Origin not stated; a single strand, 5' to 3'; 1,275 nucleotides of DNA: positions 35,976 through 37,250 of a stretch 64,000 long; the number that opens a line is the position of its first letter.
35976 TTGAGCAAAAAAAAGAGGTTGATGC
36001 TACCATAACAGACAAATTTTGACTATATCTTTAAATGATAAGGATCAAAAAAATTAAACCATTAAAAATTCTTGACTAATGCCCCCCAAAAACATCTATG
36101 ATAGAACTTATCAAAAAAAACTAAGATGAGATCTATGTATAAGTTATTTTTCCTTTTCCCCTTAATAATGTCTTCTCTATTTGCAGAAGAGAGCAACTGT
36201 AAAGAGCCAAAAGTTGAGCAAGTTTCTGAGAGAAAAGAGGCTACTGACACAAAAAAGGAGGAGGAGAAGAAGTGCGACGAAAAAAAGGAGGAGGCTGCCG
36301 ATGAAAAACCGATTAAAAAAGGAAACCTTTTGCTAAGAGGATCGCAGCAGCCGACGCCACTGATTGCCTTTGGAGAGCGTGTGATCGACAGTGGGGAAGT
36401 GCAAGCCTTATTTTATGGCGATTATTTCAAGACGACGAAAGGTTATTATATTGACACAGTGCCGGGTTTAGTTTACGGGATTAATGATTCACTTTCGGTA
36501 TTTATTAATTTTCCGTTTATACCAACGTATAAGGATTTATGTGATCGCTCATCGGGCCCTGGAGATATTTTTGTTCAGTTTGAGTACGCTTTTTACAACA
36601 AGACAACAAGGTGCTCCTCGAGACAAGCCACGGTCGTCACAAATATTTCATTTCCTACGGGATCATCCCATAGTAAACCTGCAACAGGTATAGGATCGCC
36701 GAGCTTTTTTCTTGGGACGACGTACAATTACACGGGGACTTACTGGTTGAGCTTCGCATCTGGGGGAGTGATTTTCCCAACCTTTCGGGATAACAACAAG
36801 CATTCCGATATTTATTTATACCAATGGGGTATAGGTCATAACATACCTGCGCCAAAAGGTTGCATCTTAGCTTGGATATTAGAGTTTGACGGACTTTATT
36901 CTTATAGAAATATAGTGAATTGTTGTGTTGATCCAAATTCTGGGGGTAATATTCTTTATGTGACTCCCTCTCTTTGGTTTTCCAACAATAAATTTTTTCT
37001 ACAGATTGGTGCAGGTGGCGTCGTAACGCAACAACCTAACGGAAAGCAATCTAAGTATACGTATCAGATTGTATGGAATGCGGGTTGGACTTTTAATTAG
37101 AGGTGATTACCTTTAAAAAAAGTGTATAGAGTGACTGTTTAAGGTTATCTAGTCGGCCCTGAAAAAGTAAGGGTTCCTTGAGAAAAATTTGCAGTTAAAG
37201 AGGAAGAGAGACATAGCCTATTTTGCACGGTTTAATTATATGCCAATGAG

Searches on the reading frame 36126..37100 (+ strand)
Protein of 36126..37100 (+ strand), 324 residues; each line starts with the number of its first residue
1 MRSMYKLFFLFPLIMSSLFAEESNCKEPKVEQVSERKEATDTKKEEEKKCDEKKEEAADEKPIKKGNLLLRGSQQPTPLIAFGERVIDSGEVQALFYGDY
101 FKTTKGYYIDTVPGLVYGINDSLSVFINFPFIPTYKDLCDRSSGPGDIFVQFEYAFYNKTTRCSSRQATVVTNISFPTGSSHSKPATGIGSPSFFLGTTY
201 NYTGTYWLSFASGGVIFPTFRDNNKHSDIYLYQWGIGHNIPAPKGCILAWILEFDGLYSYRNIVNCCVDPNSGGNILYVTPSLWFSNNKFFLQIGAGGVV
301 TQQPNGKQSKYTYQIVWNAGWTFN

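Call 12: find_encoding_contigs(protein=window:36126-37100:+, flank=10000, max_places=10)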
Protein window:36126-37100:+ (324 aa): 1 contig read that carries it; 1 place shown.
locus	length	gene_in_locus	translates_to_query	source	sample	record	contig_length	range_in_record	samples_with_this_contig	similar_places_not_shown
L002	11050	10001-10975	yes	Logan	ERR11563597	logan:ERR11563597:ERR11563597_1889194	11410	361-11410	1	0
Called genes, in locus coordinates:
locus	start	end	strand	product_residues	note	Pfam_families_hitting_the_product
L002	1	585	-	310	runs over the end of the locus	PF01641:SelR, PF24046:At4g08330 (faint), PF01625:PMSR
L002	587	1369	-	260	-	PF00685:Sulfotransfer_1, PF13469:Sulfotransfer_3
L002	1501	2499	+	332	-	PF23276:TPR_24 (faint), PF13812:PPR_3 (faint), PF01535:PPR (faint), PF17177:PPR_long (faint), PF13041:PPR_2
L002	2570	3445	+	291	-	PF01535:PPR (faint), PF13812:PPR_3 (weak), PF13041:PPR_2 (weak)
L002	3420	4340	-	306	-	PF01370:Epimerase, PF04321:RmlD_sub_bind, PF16363:GDP_Man_Dehyd (weak)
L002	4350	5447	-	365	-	PF04321:RmlD_sub_bind, PF01073:3Beta_HSD, PF01370:Epimerase, PF02719:Polysacc_synt_2, PF07993:NAD_binding_4, PF16363:GDP_Man_Dehyd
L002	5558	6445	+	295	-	PF04230:PS_pyruv_trans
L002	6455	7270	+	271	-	PF01501:Glyco_transf_8 (weak)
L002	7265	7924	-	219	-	-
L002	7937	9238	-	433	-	PF13638:PIN_4, PF13604:AAA_30 (faint), PF02562:PhoH, PF13245:AAA_19 (faint), PF13401:AAA_22 (faint)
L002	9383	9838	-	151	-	-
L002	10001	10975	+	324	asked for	-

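Call 25: search_protein_families(library=pfam, proteins=[window:36126-37100:+])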
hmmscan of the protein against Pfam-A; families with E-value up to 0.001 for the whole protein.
window:36126-37100:+ (324 aa): 0 families
